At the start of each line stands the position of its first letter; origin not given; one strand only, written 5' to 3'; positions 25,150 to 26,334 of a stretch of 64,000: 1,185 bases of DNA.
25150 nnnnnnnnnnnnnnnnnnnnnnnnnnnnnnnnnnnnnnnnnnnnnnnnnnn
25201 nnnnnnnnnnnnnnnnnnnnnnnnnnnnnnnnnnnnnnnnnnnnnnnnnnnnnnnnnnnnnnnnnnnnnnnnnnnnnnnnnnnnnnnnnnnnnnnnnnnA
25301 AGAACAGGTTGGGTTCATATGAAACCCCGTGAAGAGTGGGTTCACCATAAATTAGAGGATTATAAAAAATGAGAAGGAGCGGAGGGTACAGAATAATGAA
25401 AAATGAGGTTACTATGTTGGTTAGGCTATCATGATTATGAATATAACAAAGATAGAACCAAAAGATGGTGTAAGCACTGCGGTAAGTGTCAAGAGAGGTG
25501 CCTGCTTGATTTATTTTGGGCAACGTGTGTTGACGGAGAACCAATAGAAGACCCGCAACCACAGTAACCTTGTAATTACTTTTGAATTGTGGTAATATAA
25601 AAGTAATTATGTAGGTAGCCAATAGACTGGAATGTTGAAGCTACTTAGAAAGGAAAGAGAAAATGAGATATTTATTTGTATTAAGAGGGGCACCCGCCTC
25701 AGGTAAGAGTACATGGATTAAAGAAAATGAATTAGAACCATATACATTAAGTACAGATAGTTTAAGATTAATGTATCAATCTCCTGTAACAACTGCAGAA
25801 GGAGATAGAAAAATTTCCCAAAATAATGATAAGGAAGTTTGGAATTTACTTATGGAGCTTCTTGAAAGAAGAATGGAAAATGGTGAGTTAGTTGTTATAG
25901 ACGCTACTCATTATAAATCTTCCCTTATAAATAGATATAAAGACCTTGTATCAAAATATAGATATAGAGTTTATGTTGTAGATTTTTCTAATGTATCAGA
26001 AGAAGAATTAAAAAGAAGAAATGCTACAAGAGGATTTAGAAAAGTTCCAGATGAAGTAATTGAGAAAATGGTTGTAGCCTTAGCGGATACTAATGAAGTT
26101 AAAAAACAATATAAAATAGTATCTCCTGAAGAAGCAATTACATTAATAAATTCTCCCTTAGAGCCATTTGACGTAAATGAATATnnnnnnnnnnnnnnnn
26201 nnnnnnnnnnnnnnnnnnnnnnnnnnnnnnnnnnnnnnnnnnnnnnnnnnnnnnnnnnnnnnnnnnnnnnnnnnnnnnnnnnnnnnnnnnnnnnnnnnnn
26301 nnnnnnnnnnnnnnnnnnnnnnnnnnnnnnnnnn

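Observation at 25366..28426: Trifunctional Pnkp-type RNA-repair enzyme on a 3-kb cassette bounded by perfect 41-bp direct repeats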

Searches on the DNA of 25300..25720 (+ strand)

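Call 77: build_rna_model(alignment_id=A7, structure=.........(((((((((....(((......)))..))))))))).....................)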
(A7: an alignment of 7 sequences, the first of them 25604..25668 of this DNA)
Model R1 built from alignment A7 (7 sequences, 66 columns); structure: as given.
model positions 65; base pairs 12; branch points 0; effective number of sequences 3.2; information 0.863 bits per position. Calibrated on 0.2 Mb of random sequence (short: E-values are rough).
structure used (alignment columns):
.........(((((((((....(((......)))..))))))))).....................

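Call 78: search_with_rna_model(model_id=R1, sources=[window, L011, L014, L015, L017, L018, L019, L020, L024, L025, L016], max_evalue=1)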
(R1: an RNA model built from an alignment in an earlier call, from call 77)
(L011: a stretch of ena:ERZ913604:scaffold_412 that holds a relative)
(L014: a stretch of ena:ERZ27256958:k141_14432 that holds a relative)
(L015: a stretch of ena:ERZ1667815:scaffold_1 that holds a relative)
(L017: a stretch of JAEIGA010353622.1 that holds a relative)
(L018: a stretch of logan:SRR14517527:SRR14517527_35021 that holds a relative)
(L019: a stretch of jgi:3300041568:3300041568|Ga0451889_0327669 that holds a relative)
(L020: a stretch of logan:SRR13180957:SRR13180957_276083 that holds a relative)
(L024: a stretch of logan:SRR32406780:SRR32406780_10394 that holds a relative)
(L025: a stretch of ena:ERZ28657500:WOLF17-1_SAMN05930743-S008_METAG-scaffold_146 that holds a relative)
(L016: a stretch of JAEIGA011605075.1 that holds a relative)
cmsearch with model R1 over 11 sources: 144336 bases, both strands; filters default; matches with E-value up to 1: 19.
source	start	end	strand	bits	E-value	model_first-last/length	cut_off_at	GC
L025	4942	5006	+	87.8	3.4e-20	1-65/65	no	0.35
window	25604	25668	+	87.5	4.2e-20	1-65/65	no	0.34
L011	5942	6006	+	81.8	1.3e-18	1-65/65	no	0.28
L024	4942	5006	+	80.6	2.8e-18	1-65/65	no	0.31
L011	9997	10060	+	79.8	4.6e-18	1-65/65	no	0.34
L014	5942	6006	+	73.8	1.8e-16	1-65/65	no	0.31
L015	5943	6006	+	68.7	3.8e-15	1-65/65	no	0.25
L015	5540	5604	+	62.7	1.5e-13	1-65/65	no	0.26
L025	7405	7463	+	26.7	0.00049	1-65/65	no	0.29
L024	7420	7475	+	20.3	0.024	1-65/65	no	0.27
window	13958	14013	+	19.8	0.033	1-65/65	no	0.36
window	28055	28113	+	18.8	0.059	1-65/65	no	0.27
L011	8409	8463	+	18.6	0.066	1-65/65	no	0.27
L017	998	1056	+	18.5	0.071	1-65/65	no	0.27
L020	2450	2500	+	18.4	0.078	1-65/65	no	0.33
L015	1317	1353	+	14.4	0.87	1-65/65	no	0.22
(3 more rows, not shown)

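Call 89: search_rna_families(source=window, start=25300, end=25720, threshold=evalue, max_evalue=1)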
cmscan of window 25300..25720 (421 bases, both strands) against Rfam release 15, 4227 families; matches with E-value up to 1: 0.
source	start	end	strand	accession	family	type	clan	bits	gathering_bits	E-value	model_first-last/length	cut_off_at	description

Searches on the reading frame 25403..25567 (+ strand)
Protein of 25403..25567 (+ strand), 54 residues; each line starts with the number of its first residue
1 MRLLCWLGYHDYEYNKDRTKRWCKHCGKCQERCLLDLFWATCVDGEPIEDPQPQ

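Call 4: search_protein_families(library=pfam, proteins=[window:25403-25567:+], max_evalue=0.01)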
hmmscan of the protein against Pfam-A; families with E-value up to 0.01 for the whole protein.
window:25403-25567:+ (54 aa): 0 families

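Call 16: search_protein_families(library=ncbifam, proteins=[window:25403-25567:+], max_evalue=0.01)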
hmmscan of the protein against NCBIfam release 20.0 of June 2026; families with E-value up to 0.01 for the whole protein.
window:25403-25567:+ (54 aa): 0 families

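Call 70: search_protein_families(library=phrogs, proteins=[window:25403-25567:+], max_evalue=0.01)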
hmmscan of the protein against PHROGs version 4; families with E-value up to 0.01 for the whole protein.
window:25403-25567:+ (54 aa): 2 families
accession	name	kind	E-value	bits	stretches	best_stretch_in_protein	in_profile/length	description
phrog_15926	-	unknown function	0.00016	22.5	1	2-31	22-50/61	-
phrog_2670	-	unknown function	0.0085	17.2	1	1-32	1-32/66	-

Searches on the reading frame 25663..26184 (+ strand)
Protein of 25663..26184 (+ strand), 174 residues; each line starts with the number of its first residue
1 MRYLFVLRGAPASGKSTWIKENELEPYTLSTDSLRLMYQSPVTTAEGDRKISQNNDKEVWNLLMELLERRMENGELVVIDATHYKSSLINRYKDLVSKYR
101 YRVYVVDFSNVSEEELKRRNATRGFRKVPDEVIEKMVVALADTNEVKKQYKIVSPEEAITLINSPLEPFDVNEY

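Call 43: search_solved_structures(query=window:25663-26184:+, max_evalue=1, show_alignments=2)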
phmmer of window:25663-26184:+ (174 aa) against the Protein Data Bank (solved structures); distinct sequences matched with E-value up to 1: 13.
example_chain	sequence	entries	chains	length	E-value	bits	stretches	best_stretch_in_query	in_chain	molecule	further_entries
4gp6_A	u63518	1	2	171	1.2e-06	31.6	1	4-165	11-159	Metallophosphoesterase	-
4gp7_A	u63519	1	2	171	2e-06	31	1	4-166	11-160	Metallophosphoesterase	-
4jst_A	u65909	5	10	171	2e-06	31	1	4-166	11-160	Metallophosphoesterase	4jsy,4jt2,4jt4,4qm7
4mde_A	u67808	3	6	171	4.8e-06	29.7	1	4-166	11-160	Metallophosphoesterase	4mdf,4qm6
1ly1_A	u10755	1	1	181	0.0041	20.2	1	3-140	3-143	polynucleotide kinase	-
1ltq_A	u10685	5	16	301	0.012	18.6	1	3-140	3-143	POLYNUCLEOTIDE KINASE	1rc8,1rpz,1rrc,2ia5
4xrp_A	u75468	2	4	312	0.079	16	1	4-145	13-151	Pnkp1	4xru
6l8e_E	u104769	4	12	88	0.15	15.1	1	46-112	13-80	YoeB toxin | YoeB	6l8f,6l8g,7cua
5o6k_A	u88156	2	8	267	0.25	14.4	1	69-100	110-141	Polyphosphate:AMP phosphotransferase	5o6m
9spj_ZJ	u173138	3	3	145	0.51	13.4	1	55-127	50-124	40S ribosomal protein S18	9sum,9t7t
4fib_A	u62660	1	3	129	0.55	13.3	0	62-118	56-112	Uncharacterized protein ydhK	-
2ky9_A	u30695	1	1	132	0.61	13.1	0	63-118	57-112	Uncharacterized protein ydhK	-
7bwf_A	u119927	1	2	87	0.62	13.1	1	47-112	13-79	Addiction module antitoxin RelB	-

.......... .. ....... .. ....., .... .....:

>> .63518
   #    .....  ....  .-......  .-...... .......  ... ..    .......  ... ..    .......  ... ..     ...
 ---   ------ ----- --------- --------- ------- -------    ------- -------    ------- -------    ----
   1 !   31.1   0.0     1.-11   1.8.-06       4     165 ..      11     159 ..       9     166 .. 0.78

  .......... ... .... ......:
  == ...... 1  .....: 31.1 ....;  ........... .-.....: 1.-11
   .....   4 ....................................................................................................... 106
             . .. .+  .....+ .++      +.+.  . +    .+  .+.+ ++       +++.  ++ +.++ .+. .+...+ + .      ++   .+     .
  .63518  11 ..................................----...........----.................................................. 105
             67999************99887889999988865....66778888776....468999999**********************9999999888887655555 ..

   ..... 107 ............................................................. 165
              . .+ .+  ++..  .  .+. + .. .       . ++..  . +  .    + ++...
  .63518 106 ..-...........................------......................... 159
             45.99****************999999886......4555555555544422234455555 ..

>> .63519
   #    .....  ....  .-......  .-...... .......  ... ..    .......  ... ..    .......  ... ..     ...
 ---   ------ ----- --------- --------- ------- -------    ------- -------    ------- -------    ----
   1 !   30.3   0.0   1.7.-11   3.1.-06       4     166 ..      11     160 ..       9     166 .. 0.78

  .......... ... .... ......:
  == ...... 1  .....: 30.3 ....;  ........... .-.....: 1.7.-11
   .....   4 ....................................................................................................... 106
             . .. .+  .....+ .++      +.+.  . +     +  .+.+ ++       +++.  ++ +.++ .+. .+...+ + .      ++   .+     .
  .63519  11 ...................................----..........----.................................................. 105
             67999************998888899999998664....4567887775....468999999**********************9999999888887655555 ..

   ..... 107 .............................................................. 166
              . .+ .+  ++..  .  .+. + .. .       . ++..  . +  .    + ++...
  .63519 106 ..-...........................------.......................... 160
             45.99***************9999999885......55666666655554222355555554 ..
